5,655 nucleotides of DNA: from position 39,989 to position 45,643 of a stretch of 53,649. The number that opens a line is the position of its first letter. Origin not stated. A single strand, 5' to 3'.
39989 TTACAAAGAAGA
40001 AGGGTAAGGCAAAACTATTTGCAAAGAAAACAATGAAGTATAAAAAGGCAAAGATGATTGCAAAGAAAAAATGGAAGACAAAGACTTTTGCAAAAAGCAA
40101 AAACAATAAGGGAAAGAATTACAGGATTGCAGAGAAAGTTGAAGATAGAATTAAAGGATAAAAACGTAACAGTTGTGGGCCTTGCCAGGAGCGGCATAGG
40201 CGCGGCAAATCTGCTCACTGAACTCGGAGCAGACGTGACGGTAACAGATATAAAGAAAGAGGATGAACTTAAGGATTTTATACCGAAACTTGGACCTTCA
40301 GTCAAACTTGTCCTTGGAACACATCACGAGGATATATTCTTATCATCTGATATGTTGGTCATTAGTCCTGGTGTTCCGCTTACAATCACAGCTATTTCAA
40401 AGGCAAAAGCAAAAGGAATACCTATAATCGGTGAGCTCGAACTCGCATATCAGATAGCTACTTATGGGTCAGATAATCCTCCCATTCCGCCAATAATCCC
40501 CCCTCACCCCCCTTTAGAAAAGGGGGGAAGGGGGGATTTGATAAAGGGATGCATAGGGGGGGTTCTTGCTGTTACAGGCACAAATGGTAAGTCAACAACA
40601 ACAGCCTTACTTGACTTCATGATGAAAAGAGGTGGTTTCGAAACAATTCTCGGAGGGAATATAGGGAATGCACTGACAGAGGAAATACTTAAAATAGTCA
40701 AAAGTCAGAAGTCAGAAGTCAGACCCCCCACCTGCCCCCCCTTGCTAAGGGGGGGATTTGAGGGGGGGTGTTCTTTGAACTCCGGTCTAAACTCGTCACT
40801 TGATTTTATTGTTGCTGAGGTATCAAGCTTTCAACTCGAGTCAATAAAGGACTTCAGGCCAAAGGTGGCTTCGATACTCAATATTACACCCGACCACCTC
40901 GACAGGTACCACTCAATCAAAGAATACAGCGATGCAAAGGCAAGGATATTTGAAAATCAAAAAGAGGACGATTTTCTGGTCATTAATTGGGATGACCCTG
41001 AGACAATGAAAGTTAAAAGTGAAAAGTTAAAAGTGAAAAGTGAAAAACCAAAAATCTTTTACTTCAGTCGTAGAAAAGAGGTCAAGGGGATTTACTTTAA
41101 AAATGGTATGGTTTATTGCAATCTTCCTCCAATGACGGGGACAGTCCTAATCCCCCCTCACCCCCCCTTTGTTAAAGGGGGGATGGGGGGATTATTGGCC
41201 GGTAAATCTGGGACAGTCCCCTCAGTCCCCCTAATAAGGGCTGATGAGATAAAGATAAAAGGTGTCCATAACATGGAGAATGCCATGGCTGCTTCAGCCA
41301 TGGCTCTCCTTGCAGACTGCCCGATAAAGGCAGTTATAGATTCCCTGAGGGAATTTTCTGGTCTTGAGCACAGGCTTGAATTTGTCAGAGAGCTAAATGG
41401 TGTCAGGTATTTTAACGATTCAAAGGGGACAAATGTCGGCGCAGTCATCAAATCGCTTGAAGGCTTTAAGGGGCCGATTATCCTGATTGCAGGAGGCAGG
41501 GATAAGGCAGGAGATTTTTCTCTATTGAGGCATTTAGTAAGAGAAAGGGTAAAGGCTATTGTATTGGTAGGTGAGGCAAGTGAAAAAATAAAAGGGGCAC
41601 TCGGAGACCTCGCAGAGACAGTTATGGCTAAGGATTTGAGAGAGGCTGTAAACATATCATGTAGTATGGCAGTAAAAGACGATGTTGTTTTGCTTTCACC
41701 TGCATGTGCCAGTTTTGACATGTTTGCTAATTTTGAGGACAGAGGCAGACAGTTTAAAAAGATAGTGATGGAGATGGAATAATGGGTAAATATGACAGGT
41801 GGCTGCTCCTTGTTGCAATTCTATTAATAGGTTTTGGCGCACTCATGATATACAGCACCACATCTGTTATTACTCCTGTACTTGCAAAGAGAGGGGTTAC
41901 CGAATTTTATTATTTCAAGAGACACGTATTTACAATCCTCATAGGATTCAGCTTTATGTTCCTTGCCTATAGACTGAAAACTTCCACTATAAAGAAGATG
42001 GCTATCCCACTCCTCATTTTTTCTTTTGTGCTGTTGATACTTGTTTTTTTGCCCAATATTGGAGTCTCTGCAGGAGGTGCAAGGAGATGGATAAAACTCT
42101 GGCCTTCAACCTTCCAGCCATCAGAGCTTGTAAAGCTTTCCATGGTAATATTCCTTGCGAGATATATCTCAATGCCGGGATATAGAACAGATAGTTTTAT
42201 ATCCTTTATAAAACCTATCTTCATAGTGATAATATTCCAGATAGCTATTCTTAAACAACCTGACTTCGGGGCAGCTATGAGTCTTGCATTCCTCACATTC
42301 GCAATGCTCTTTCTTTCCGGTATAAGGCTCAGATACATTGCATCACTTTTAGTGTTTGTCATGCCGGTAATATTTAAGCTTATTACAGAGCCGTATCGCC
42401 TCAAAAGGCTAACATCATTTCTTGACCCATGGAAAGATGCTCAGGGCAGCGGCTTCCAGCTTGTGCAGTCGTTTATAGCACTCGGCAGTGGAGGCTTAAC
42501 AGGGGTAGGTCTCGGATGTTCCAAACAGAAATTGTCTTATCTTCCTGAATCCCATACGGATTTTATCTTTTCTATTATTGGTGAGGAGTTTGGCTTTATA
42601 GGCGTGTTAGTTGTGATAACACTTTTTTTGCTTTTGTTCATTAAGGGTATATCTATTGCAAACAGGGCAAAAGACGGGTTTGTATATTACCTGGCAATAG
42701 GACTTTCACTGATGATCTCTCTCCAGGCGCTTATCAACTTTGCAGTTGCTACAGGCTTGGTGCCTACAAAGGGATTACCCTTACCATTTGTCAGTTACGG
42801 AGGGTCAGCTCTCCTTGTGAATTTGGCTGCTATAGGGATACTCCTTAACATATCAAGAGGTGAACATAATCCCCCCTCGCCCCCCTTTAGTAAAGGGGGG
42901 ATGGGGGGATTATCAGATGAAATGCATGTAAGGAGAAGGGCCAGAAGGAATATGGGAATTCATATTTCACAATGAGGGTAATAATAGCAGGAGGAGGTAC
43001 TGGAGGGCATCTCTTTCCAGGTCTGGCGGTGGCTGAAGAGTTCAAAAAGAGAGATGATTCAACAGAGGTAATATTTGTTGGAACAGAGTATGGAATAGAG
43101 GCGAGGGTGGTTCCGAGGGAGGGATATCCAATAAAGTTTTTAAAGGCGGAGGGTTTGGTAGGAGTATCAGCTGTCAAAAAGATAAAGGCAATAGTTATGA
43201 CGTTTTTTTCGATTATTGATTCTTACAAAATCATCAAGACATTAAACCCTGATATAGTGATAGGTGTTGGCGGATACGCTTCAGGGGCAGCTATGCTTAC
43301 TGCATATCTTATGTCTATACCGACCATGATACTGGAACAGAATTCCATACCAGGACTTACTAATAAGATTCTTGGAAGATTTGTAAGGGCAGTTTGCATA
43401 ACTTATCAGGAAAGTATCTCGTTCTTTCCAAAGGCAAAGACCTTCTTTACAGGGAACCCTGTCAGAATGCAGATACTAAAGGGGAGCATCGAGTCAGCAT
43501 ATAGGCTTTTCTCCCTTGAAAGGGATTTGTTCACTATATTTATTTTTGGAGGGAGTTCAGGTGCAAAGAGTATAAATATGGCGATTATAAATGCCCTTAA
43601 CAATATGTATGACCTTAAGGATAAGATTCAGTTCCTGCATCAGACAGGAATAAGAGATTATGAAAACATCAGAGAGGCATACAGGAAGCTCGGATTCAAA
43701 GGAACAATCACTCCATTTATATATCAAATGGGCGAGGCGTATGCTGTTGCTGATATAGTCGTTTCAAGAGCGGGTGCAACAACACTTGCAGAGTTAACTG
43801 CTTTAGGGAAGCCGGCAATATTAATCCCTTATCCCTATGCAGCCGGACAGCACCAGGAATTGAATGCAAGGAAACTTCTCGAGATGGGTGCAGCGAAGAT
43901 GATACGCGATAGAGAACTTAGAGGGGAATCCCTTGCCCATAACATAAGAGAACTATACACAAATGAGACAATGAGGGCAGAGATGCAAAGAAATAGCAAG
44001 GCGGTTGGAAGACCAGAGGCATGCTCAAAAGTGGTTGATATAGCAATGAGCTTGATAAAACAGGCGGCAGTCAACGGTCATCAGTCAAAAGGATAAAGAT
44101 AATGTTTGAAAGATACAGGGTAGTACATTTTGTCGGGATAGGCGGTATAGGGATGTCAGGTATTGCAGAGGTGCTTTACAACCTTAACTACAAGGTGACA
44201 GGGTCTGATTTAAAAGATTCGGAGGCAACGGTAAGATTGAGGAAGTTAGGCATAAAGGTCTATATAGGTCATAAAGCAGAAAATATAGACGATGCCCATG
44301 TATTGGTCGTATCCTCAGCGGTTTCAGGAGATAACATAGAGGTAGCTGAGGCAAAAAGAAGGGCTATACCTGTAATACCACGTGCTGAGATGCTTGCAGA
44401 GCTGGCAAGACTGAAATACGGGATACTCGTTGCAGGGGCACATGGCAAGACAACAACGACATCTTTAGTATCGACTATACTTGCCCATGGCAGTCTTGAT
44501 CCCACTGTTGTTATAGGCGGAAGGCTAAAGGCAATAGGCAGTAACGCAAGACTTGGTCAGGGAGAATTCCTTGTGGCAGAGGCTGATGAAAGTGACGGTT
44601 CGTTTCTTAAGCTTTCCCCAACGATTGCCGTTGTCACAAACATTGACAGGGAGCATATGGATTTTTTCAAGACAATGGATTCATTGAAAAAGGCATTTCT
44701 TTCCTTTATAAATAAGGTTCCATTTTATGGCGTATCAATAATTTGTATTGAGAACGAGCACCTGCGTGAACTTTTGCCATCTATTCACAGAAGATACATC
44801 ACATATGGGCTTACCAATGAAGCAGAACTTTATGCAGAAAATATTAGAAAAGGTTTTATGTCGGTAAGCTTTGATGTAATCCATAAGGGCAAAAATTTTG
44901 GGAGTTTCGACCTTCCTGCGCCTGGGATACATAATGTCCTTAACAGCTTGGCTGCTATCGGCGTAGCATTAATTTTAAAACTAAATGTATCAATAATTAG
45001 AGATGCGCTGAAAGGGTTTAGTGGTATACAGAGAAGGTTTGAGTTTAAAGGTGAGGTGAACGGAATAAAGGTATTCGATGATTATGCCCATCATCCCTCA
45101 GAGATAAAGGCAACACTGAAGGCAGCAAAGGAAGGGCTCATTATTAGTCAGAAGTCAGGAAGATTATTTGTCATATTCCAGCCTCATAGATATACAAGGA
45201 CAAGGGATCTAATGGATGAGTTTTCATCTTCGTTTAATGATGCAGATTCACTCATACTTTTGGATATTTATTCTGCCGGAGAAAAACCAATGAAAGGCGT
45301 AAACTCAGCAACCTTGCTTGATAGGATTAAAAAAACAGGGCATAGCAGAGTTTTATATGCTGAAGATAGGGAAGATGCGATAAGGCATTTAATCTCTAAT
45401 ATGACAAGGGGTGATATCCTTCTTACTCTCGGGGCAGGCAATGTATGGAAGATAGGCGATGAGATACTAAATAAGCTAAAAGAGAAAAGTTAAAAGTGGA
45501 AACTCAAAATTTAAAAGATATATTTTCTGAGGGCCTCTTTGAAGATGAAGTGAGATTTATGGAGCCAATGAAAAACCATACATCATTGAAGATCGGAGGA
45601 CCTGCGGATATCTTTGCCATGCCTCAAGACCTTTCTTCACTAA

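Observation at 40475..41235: MurD carries five separate repeat inserts, about 110 extra residues, and is still an intact ORF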

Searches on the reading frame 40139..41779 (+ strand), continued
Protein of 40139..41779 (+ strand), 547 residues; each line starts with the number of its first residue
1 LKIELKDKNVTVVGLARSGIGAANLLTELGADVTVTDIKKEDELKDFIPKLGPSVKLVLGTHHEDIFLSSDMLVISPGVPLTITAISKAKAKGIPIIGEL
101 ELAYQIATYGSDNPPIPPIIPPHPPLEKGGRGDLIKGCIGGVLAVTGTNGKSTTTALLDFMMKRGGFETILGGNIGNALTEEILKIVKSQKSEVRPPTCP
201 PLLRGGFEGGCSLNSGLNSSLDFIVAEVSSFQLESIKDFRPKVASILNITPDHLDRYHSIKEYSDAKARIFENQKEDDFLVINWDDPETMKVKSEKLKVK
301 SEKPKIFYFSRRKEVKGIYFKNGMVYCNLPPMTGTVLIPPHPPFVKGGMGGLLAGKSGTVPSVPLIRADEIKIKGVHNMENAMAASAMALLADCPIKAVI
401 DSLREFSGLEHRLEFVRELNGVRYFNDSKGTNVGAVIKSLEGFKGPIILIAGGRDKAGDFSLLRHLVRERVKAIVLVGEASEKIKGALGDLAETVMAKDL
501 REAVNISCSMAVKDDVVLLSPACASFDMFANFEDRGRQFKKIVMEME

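Call 53: predict_structure(alignment_id=A3)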
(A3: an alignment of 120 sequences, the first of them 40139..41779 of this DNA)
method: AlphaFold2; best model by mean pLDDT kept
length: 547 residues; sequences in the alignment: 120
mean_pLDDT: 75.4   pTM: 0.68
mean pLDDT of the five models: 75.4, 71.6, 70.5, 69.2, 66.7
residues with pLDDT >= 90: 164; 70-90: 221; 50-70: 71; < 50: 91
segments of 3 or more residues with pLDDT < 50: 124-138, 195-218, 249-256, 333-359, 522-533
pLDDT, mean of each block of 10 residues (from residue 1): 81 85 92 93 87 93 93 87 91 90 82 71 46 43 75 88 90 70 85 48 28 39 83 66 51 50 73 76 86 79 83 94 93 45 38 34 88 77 92 91 82 74 79 71 87 67 88 88 89 92 93 92 43 64 83
secondary structure, 60 per line:
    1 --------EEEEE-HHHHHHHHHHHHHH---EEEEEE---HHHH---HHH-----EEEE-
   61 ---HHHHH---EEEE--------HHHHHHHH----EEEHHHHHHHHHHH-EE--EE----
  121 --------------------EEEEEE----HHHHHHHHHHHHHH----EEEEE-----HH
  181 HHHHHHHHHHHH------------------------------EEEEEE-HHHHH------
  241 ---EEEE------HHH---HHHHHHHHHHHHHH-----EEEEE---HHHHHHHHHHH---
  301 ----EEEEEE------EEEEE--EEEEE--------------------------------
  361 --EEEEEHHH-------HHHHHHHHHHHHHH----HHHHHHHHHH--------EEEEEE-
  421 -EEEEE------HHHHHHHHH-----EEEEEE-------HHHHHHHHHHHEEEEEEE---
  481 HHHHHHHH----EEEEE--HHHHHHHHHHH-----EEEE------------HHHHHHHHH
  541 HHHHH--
elements in order: E9-13 H15-28 E32-37 H41-44 E56-59 H64-68 E72-75 H84-91 E96-98 H99-109 E141-146 H151-164 E169-173 H179-192 E223-228 H230-234 E244-247 H260-273 E279-283 H287-297 E305-310 E317-321 E324-328 E363-367 H378-391 H396-405 E414-419 E422-426 H433-441 E447-452 H460-470 E471-477 H481-488 E493-497 H500-510 E516-519 H532-545

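Call 56: fold_search(model_id=the predicted structure, library=pdb)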
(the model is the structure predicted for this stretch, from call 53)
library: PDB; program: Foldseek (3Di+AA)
matches with E <= 10: 1863; with E <= 0.001: 122
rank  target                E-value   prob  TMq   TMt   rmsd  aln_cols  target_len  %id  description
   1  3lk7                  4.8e-35  1.00  0.57  0.68   7.4       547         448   29  The Crystal Structure of UDP-N-acetylmuramoylalanine-D-glutamate (MurD) ligase from Streptococcus agalactiae to 1.5A (released 2010-02-09)
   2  2uag                  3.9e-33  1.00  0.58  0.72   6.4       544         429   28  UDP-N-ACETYLMURAMOYL-L-ALANINE:D-GLUTAMATE LIGASE (released 2000-02-25)
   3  7ti7                  6.0e-33  1.00  0.55  0.66   7.5       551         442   29  Crystal Structure of UDP-N-acetylmuramoylalanine-D-glutamate ligase from Acinetobacter baumannii AB5075-UW in complex wi (released 2022-01-26)
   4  2jfg                  1.6e-32  1.00  0.60  0.72   6.4       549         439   28  Crystal structure of MurD ligase in complex with UMA and ADP (released 2007-05-15)
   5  8dp2                  1.6e-32  1.00  0.58  0.68   7.1       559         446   28  Crystal Structure of UDP-N-acetylmuramoylalanine--D-glutamate ligase (MurD) from Pseudomonas aeruginosa PAO1 in complex  (released 2022-08-17)
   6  8v8y                  1.7e-32  1.00  0.55  0.66   8.1       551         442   28  Crystal Structure of Apo UDP-N-acetylmuramoylalanine--D-glutamate ligase (MurD) from E. coli (Orthorhombic P form) (released 2023-12-13)
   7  7sir                  2.1e-32  1.00  0.50  0.62   9.2       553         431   28  Crystal Structure of UDP-N-acetylmuramoylalanine-D-glutamate ligase from Acinetobacter baumannii AB5075-UW (released 2021-11-03)
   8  1eeh                  2.3e-32  1.00  0.49  0.61  15.0       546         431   28  UDP-N-ACETYLMURAMOYL-L-ALANINE:D-GLUTAMATE LIGASE (released 2001-01-17)
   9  5a5f                  6.0e-32  1.00  0.53  0.65   8.2       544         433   28  CRYSTAL STRUCTURE OF MURD LIGASE FROM ESCHERICHIA COLI IN COMPLEX WITH UMA AND ADP (released 2016-04-13)
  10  9bn8                  7.0e-32  1.00  0.59  0.71   6.2       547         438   28  Crystal Structure of UDP-N-acetylmuramoylalanine--D-glutamate ligase (MurD) from E. coli in complex with UMA and inhibit (released 2024-05-15)
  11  8vw0                  8.7e-32  1.00  0.55  0.67   8.0       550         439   28  Crystal Structure of Apo UDP-N-acetylmuramoylalanine--D-glutamate ligase (MurD) from E. coli (AMP bound) (released 2024-02-14)
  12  2y66                  1.2e-31  1.00  0.58  0.71   6.1       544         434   28  New 5-Benzylidenethiazolidine-4-one Inhibitors of Bacterial MurD Ligase: Design, Synthesis, Crystal Structures, and Biol (released 2011-10-19)
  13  2vtd                  1.3e-31  1.00  0.59  0.72   6.3       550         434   28  Crystal structure of MurD ligase in complex with D-Glu containing sulfonamide inhibitor (released 2008-11-25)
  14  3uag                  1.6e-31  1.00  0.59  0.73   6.1       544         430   28  UDP-N-ACETYLMURAMOYL-L-ALANINE:D-GLUTAMATE LIGASE (released 2000-02-25)
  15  1uag                  1.7e-31  1.00  0.59  0.73   6.0       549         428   28  UDP-N-ACETYLMURAMOYL-L-ALANINE:D-GLUTAMATE LIGASE (released 1998-03-18)
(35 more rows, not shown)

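Call 75: list_cluster_members(proteins=[P0122, P0123, P0124, P0002, P0003, P0017])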
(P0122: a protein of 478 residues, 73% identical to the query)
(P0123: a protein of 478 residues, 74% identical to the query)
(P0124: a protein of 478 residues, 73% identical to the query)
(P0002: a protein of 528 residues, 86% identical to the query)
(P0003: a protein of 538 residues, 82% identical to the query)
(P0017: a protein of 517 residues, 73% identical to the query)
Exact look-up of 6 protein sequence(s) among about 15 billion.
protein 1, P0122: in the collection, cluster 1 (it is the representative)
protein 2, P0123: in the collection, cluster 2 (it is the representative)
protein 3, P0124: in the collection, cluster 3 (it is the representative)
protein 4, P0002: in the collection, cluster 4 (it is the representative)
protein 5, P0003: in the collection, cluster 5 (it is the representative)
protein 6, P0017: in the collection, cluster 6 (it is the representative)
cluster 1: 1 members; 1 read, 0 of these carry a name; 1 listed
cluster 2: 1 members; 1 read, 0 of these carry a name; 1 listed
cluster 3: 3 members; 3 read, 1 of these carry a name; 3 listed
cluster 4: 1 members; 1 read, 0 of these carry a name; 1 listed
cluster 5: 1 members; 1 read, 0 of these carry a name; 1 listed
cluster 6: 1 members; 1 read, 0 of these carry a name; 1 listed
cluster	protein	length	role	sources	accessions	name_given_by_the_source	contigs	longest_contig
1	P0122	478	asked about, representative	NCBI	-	-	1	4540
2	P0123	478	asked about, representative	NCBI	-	-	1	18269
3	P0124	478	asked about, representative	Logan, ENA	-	-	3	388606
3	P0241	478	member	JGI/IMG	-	glutamine synthetase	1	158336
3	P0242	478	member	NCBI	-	-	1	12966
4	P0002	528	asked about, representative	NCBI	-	-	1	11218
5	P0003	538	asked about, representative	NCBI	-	-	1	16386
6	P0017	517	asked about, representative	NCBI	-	-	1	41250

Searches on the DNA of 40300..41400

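Call 81: search_rna_families(source=window, start=40300, end=41400, threshold=evalue, max_evalue=1)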
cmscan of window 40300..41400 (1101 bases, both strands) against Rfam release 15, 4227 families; matches with E-value up to 1: 14.
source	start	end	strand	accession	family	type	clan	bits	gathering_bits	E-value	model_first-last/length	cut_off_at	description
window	41178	41230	+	RF03101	RAGATH-31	Gene; sRNA;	-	26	71.8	0.018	1-54/54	no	RAGATH-31 RNA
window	40495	40538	-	RF04096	mir-4433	Gene; miRNA;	-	25.6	77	0.018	1-83/83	no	mir-4433 microRNA precursor family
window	40495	40538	+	RF04096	mir-4433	Gene; miRNA;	-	23.2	77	0.076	1-83/83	no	mir-4433 microRNA precursor family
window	41149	41196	+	RF02795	Pab91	Gene; snRNA; snoRNA; HACA-box;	-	22.5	71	0.17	1-57/57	no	Pab91 RNA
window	40475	40555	+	RF03301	mir-3154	Gene; miRNA;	-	21.6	64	0.28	1-86/86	no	mir-3154 microRNA precursor family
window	41137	41205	+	RF00733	mir-296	Gene; miRNA;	-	21.5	66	0.13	1-79/79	no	mir-296 microRNA precursor family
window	40717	40770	-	RF02795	Pab91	Gene; snRNA; snoRNA; HACA-box;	-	20.7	71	0.5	1-57/57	no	Pab91 RNA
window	40495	40538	-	RF04240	mir-4716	Gene; miRNA;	-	20.3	76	0.31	1-84/84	no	mir-4716 microRNA precursor family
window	40454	40547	-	RF01439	S_pombe_snR36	Gene; snRNA; snoRNA; HACA-box;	CL00035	20.1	50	0.44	1-164/164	no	small nucleolar RNA snR36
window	40474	40565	-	RF03301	mir-3154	Gene; miRNA;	-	19.6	64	0.98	1-86/86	no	mir-3154 microRNA precursor family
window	40495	40541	+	RF02795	Pab91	Gene; snRNA; snoRNA; HACA-box;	-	19.5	71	0.98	1-57/57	no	Pab91 RNA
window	40480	40550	-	RF03849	MIR1219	Gene; miRNA;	-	19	79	0.79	1-82/82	no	MIR1219 microRNA precursor family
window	40494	40551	+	RF00381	Antizyme_FSE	Cis-reg; frameshift_element;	-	18.7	40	0.54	1-59/59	no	Antizyme RNA frameshifting stimulation element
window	40495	40538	-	RF03960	mir-6644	Gene; miRNA;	-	18.5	82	0.84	12-54/67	no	mir-6644 microRNA precursor family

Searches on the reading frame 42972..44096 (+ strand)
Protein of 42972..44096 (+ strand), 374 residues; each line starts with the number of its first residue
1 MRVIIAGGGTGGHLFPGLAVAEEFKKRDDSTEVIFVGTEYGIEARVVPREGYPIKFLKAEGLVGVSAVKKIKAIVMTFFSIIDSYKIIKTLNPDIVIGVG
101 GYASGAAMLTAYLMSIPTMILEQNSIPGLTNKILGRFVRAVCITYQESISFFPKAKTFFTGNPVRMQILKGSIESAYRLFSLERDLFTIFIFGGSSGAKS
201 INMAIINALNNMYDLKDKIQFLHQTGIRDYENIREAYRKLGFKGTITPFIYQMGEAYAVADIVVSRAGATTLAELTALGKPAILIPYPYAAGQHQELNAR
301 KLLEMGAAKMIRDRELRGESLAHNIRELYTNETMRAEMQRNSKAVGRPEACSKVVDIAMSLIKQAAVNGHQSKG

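Call 68: search_protein_families(library=pfam, proteins=[window:42972-44096:+], max_evalue=0.00001)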
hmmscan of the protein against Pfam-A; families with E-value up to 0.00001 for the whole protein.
window:42972-44096:+ (374 aa): 2 families
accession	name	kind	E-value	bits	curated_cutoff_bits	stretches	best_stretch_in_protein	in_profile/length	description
PF04101.22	Glyco_tran_28_C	-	1.7e-42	145.7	22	1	188-349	1-161/166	Glycosyltransferase family 28 C-terminal domain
PF03033.26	Glyco_transf_28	-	5e-35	121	26.2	1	3-142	1-138/139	Glycosyltransferase family 28 N-terminal domain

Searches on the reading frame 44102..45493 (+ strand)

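Call 68: search_protein_families(library=pfam, proteins=[window:44102-45493:+], max_evalue=0.00001)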
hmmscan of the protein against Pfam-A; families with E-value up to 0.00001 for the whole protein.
window:44102-45493:+ (463 aa): 3 families
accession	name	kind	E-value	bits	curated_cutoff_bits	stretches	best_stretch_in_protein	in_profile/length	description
PF01225.30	Mur_ligase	-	4.2e-30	104.4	21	1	8-106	2-95/95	Mur ligase family, catalytic domain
PF08245.18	Mur_ligase_M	-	9.9e-30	104.4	24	1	110-289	1-200/200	Mur ligase middle domain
PF02875.26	Mur_ligase_C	-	2.5e-26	93.4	28.4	1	311-446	1-127/127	Mur ligase, glutamate ligase domain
